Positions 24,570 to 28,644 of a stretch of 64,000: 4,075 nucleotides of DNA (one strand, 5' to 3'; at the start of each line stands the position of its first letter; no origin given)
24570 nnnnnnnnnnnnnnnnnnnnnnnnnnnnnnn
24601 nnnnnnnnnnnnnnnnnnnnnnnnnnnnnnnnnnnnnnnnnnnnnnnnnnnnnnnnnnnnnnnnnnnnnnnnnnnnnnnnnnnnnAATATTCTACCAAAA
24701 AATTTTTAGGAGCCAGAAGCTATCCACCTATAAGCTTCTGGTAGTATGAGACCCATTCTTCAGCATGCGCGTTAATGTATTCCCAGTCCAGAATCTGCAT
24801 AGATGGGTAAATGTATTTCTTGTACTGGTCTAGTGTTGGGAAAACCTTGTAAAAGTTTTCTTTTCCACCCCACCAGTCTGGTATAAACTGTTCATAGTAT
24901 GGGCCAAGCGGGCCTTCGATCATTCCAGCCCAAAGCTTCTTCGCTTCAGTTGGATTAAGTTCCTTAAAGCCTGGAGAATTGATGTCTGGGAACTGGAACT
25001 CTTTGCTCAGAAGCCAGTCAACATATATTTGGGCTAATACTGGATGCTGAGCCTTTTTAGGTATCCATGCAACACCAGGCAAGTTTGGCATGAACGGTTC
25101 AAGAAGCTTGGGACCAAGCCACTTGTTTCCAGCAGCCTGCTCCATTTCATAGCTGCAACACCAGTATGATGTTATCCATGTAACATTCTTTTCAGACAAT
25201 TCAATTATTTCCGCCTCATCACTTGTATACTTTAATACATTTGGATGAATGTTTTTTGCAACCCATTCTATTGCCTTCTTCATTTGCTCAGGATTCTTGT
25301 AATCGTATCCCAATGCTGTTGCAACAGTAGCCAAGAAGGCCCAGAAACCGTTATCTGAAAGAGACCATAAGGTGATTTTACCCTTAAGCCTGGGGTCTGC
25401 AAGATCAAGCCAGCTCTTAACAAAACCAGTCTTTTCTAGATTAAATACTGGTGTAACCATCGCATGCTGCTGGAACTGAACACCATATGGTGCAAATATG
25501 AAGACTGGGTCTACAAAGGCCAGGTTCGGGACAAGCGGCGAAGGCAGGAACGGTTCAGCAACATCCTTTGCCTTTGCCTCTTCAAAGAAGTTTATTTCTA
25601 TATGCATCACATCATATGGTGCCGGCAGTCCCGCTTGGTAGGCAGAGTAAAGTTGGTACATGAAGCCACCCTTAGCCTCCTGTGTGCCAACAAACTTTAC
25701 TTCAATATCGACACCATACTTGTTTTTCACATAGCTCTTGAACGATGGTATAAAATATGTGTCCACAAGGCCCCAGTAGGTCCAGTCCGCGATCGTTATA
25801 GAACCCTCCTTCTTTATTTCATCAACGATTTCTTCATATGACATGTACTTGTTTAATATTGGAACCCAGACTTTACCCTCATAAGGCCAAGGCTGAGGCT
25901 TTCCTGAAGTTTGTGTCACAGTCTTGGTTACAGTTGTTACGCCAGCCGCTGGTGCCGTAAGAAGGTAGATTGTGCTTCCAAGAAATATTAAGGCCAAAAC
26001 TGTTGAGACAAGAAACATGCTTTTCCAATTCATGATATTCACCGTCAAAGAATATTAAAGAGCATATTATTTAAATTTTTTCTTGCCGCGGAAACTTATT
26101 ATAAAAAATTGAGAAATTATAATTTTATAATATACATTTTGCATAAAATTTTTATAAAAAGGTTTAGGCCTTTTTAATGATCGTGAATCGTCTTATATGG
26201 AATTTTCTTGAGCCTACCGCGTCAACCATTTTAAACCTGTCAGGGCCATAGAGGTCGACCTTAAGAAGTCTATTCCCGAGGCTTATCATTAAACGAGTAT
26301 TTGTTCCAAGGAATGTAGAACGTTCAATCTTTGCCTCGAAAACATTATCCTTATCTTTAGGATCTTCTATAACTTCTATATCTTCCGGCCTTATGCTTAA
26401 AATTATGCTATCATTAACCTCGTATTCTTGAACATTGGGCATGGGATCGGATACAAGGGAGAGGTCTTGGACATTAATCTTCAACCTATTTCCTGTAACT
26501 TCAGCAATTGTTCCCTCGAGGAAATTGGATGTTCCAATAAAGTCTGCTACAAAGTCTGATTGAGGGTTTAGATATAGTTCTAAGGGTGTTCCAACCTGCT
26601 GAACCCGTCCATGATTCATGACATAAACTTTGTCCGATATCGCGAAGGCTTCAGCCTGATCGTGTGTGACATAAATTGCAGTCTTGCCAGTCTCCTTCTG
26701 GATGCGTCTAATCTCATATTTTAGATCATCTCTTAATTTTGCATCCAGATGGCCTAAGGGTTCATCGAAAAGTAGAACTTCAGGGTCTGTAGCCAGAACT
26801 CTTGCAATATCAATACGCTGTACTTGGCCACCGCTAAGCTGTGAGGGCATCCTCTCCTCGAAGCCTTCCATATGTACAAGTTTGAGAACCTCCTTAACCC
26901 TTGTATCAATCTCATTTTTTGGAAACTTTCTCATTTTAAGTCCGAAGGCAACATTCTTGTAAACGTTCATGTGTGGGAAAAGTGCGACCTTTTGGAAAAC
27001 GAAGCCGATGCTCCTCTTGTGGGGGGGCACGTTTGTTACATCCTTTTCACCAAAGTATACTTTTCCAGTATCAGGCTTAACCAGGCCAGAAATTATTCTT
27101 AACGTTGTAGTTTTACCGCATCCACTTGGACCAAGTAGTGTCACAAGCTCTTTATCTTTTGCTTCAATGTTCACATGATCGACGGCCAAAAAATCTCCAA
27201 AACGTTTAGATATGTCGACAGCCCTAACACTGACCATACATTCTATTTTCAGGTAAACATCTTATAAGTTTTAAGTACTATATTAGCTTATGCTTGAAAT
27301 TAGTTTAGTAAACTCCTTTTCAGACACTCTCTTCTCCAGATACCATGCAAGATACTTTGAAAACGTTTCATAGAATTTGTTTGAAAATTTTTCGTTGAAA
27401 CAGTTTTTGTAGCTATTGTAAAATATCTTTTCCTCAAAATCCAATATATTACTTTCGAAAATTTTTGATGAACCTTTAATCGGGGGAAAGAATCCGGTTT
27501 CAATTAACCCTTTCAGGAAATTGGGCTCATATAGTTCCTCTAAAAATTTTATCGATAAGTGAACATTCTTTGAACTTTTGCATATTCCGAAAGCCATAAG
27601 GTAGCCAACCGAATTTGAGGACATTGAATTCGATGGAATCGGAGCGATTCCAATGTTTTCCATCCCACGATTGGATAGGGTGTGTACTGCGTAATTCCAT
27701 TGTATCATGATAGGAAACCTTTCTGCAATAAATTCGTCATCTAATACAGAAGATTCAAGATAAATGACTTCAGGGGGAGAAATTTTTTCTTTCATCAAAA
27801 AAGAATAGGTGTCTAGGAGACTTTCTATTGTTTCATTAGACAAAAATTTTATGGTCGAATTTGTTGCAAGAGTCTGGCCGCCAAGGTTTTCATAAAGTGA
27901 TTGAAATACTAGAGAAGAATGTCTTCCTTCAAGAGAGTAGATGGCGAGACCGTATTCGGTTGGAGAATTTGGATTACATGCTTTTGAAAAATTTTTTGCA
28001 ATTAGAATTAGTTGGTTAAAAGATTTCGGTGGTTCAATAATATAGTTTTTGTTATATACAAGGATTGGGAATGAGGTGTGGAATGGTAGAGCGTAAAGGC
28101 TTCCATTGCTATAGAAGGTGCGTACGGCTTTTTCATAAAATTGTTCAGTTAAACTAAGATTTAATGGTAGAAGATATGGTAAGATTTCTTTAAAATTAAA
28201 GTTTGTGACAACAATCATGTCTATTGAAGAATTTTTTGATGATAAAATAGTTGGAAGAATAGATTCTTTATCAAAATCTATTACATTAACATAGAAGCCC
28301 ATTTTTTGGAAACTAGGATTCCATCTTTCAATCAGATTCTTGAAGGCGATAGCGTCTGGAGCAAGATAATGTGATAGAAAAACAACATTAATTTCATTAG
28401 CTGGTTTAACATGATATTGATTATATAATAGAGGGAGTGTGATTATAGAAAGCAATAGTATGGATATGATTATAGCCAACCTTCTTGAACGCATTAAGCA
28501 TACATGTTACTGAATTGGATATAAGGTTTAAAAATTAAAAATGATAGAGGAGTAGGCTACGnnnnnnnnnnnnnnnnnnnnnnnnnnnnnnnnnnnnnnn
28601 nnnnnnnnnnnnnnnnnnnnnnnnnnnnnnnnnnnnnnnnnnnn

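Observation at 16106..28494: Sugar/amino-sugar salvage island with Pot-type ABC importer in a Thaumarchaeota-like genome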

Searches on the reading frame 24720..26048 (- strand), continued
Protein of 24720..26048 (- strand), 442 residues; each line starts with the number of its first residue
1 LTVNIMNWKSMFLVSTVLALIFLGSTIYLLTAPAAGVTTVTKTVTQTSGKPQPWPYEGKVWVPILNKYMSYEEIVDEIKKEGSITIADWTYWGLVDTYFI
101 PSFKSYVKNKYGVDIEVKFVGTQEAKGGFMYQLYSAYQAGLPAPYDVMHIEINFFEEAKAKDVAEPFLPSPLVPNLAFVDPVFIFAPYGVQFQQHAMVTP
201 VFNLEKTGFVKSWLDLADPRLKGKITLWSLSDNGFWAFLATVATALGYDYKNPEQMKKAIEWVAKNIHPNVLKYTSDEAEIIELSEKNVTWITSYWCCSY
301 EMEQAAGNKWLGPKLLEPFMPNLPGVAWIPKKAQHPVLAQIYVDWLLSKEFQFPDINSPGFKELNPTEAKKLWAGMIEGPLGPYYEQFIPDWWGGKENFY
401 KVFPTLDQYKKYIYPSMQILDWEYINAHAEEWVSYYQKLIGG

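Call 94: search_protein_families(library=ncbifam, proteins=[L089:3630-4709:-, L089:4752-5825:+, L089:5836-6999:-], max_evalue=0.00001)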
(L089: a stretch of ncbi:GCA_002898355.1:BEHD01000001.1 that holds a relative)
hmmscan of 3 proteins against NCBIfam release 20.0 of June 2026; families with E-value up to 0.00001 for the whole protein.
L089:3630-4709:- (359 aa): 9 families
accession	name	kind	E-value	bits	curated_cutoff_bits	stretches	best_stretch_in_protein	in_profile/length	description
TIGR01135.1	glmS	equivalog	1.5e-45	155.8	418.05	1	23-348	253-596/607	glutamine--fructose-6-phosphate transaminase (isomerizing)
NF001484.0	PRK00331.1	subfamily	5.2e-45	153.9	381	1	23-312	254-545/601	isomerizing glutamine--fructose-6-phosphate transaminase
NF046059.1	NagB_SO3506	equivalog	6e-23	81.7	430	1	22-356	3-327/330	glucosamine-6-phosphate deaminase NagB-II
NF041128.1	glucosaP_deam_GlmD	equivalog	3.6e-15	56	580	1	24-355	4-320/323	glucosamine-6-phosphate deaminase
NF008481.0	PRK11382.1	equivalog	1.7e-08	34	430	1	49-280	39-263/340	fructoselysine 6-phosphate deglycase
TIGR03127.2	RuMP_HxlB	equivalog_domain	3.9e-08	33.4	160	1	26-162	3-132/178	6-phospho-3-hexuloisomerase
NF008458.0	PRK11337.1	equivalog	3.8e-06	26.1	378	1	33-154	118-240/293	MurR/RpiR family transcriptional regulator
TIGR02128.1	G6PI_arch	equivalog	5.7e-06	25.5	213.9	0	39-129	7-94/308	bifunctional phosphoglucose/phosphomannose isomerase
NF006425.0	PRK08674.1-5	equivalog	6.1e-06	25.4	471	0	24-126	20-119/358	bifunctional phosphoglucose/phosphomannose isomerase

L089:4752-5825:+ (357 aa): 3 families
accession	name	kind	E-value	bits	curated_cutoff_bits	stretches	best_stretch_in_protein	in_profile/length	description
TIGR04382.1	myo_inos_iolC_N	equivalog_domain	1.1e-08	34.7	300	1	69-351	32-308/309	5-dehydro-2-deoxygluconokinase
NF007321.0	PRK09813.1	equivalog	9.7e-08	31.8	247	1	70-168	23-123/261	fructoselysine 6-kinase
TIGR02152.1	D_ribokin_bact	equivalog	2.2e-07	30.5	299.65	1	53-336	17-282/298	ribokinase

L089:5836-6999:- (387 aa): 18 families
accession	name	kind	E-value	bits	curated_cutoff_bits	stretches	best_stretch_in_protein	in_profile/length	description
TIGR02534.1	mucon_cyclo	subfamily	4.9e-48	164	334.95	1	11-357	9-366/368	muconate/chloromuconate family cycloisomerase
NF040866.1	AraD_Arch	equivalog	8.6e-45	153.3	650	1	33-357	36-370/372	arabinonate dehydratase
NF010624.0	PRK14017.1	equivalog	2.2e-41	142.2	311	1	32-357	16-361/382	galactonate dehydratase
NF040790.2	glucon_galact_dh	equivalog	1.7e-38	132.5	750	1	29-357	23-370/390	bifunctional D-gluconate/D-galactonate dehydratase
NF047820.1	TalGalacDh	equivalog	6.5e-38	130.6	500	1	29-351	36-359/371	L-talarate/galactarate dehydratase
NF041118.1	A_G_epim_Thtga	equivalog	4.4e-37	128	500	1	1-334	1-337/341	L-Ala-D/L-Glu epimerase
NF043051.1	ManoateDhtManD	equivalog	3.3e-36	125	550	2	171-357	195-384/403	D-mannonate dehydratase ManD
NF043002.1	HProlDhtase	equivalog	1.7e-35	122.6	500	1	1-347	1-353/366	cis-3-hydroxy-L-proline dehydratase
NF011654.0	PRK15072.1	subfamily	2.1e-35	122.4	430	2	172-357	197-385/404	D-galactonate dehydratase family protein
NF011968.0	PRK15440.1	equivalog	3.5e-22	78.9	393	1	20-351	49-386/395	L-rhamnonate dehydratase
NF002782.0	PRK02901.1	equivalog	9.2e-22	77.4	288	1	151-340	101-292/328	o-succinylbenzoate synthase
TIGR01928.1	menC_lowGC_arch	equivalog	2.6e-21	76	200.65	1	24-312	16-305/325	o-succinylbenzoate synthase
TIGR03247.1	glucar-dehydr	equivalog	1.8e-18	66.5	828.7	1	138-364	181-413/441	glucarate dehydratase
NF042940.1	racemase_DgcA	equivalog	7.4e-18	64.8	400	1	22-249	17-234/323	N-acetyl-D-Glu racemase DgcA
TIGR01927.1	menC_gam_Gplu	equivalog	4.6e-14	52.4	130.55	1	23-304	18-280/307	o-succinylbenzoate synthase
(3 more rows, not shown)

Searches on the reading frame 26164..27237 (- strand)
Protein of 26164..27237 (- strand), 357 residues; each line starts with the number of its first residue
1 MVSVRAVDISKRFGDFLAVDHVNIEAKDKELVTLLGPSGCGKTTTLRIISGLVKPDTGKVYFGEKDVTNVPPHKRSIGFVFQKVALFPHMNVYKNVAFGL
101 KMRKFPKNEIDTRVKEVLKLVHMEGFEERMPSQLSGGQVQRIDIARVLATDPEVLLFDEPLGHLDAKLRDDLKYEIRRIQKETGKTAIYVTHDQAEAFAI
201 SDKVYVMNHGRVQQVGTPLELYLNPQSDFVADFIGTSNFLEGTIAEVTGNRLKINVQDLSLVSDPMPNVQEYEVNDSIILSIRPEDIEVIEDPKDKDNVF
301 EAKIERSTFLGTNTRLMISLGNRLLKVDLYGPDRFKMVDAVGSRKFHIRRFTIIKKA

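Call 4: search_protein_families(library=pfam, proteins=[window:26164-27237:-], max_evalue=0.01)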
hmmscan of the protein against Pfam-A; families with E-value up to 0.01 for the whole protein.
window:26164-27237:- (357 aa): 5 families
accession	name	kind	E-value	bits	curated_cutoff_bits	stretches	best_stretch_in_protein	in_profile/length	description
PF00005.33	ABC_tran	-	8.5e-34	117.5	25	1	20-161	2-136/137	ABC transporter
PF08402.16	TOBE_2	-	3.9e-06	27.3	21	1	280-323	1-41/76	TOBE domain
PF13304.12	AAA_21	-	0.00011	22.8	27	0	111-194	214-300/304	AAA domain, putative AbiEii toxin, Type IV TA system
PF03215.21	Rad17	-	0.00012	22.6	23.8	1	23-59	39-75/186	Rad17 P-loop domain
PF20720.3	nSTAND3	-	0.0077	16.4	27.2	0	27-49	15-37/155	Novel STAND NTPase 3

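Call 5: search_protein_families(library=ncbifam, proteins=[window:26164-27237:-], max_evalue=0.001)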
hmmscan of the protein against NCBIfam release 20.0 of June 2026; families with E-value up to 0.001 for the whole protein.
window:26164-27237:- (357 aa): 186 families (the best 25 are shown)
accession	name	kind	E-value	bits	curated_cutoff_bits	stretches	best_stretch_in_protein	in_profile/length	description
TIGR03265.1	PhnT2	equivalog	3.4e-107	358.7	457.7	1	6-321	7-313/353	putative 2-aminoethylphosphonate ABC transporter ATP-binding protein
NF043075.1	MMSYN1_0197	equivalog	6.5e-104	347.5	550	1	8-326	7-314/341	spermidine/putrescine ABC transporter ATP-binding protein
NF006987.0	PRK09452.1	equivalog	1.8e-101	339.5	482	1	5-322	19-335/378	spermidine/putrescine ABC transporter ATP-binding protein PotA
TIGR01187.1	potA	subfamily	2.2e-99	332.6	355.6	1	34-321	1-287/325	polyamine ABC transporter ATP-binding protein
NF008513.0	PRK11432.1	equivalog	2.2e-94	316.2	496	1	8-326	11-319/351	ferric ABC transporter ATP-binding protein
NF008653.0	PRK11650.1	subfamily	2.7e-93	312.9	432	1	1-330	1-324/357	sn-glycerol-3-phosphate ABC transporter ATP-binding protein UgpC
NF040933.2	ABC_arch_GlcV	equivalog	9.8e-89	297.7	450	1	3-321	2-324/357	glucose ABC transporter ATP-binding protein GlcV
NF040840.2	tungstate_WtpC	equivalog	1.1e-88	297.8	440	1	5-324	3-315/347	tungstate ABC transporter ATP-binding protein WtpC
TIGR00968.1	3a0106s01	subfamily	4.7e-88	294.7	342.75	1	7-239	4-236/237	sulfate ABC transporter ATP-binding protein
NF008233.0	PRK11000.1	equivalog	9.2e-87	291.2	568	1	1-321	1-319/369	maltose/maltodextrin ABC transporter ATP-binding protein MalK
TIGR03258.1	PhnT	equivalog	2.5e-82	276.8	499.15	1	8-321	13-324/359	2-aminoethylphosphonate ABC transport system ATP-binding subunit PhnT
NF008621.0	PRK11607.1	equivalog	6e-82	275.4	613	1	8-312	24-328/377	putrescine ABC transporter ATP-binding subunit PotG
NF008105.0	PRK10851.1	equivalog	4.4e-76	255.9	502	1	3-294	2-287/362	sulfate/thiosulfate ABC transporter ATP-binding protein CysA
TIGR01186.1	proV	subfamily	4.6e-69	233.3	326.6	1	13-243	3-239/363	betaine/proline/choline family ABC transporter ATP-binding protein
TIGR03415.1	ABC_choXWV_ATP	equivalog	1.7e-54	185.3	483.75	1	8-245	29-276/382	choline ABC transporter ATP-binding protein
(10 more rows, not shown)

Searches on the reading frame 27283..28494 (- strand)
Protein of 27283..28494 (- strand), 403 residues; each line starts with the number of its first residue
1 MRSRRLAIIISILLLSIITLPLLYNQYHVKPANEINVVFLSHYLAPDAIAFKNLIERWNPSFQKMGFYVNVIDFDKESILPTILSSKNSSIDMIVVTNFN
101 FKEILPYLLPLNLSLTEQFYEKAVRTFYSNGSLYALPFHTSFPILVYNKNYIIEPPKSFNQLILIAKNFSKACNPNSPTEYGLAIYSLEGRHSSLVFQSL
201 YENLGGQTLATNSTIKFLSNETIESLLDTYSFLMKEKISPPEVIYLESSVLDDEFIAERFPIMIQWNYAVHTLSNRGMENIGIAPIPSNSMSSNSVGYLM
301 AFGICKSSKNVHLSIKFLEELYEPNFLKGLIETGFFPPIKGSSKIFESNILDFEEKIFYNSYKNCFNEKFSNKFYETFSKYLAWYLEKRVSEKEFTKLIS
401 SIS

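Call 4: search_protein_families(library=pfam, proteins=[window:27283-28494:-], max_evalue=0.01)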
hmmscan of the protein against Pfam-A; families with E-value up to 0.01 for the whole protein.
window:27283-28494:- (403 aa): 1 family
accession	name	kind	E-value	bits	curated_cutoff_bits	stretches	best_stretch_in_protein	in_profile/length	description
PF13416.11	SBP_bac_8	-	1.1e-07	32.4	27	1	66-343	11-266/279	Bacterial extracellular solute-binding protein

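Call 5: search_protein_families(library=ncbifam, proteins=[window:27283-28494:-], max_evalue=0.001)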
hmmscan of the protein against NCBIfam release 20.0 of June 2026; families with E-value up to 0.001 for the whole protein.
window:27283-28494:- (403 aa): 1 family
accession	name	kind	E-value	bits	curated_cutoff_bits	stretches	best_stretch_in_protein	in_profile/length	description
NF007011.0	PRK09474.1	equivalog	1.3e-06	27.5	291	1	115-320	111-308/396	maltose/maltodextrin ABC transporter substrate-binding protein MalE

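Call 45: search_solved_structures(query=window:27283-28494:-, max_evalue=1)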
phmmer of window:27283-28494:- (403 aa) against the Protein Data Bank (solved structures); distinct sequences matched with E-value up to 1: 55.
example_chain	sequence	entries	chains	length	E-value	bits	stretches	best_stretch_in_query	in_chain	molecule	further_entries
6dtu_A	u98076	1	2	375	5.5e-10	42.2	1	112-289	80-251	maltose-binding protein MalE1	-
2gha_A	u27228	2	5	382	5.8e-10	42.1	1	112-289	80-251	maltose ABC transporter, periplasmic maltose-binding protein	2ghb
2fnc_A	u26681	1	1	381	1.4e-06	31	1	110-172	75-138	maltose ABC transporter, periplasmic maltose-binding protein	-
6dts_A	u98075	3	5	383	1.4e-06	31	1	110-172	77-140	maltose-binding protein MalE2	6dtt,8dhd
1elj_A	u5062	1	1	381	1.5e-05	27.6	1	116-288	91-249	MALTODEXTRIN-BINDING PROTEIN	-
1eu8_A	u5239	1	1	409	6.9e-05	25.4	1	119-329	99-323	TREHALOSE/MALTOSE BINDING PROTEIN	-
2zyk_A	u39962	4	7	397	0.00075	22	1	65-338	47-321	Solute-binding protein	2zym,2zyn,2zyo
9xf5_A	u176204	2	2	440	0.0011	21.5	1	118-337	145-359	ABC transporter substrate-binding protein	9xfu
2gh9_A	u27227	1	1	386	0.0025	20.3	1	122-172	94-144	maltose/maltodextrin-binding protein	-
6lce_A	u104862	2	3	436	0.0037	19.8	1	130-324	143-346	ABC transporter substrate binding component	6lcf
6dtq_A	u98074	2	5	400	0.0048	19.4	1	118-292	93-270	maltose-binding protein MalE3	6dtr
7ape_A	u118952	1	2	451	0.0048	19.4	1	125-298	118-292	Lipoprotein (Sugar-binding) lpqY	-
8jbg_B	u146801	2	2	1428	0.011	18.2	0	127-168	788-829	Neuromedin-K receptor (NK3R-pFastbac1) | NK3R-pFastbac1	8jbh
9h0n_A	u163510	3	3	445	0.014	17.8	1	128-364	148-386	Extracellular solute-binding protein, family 1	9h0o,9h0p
9vus_A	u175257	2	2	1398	0.017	17.6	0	127-168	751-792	Soluble cytochrome b562,2-oxoglutarate receptor 1,Soluble cytochrome b562,2-oxoglutarate r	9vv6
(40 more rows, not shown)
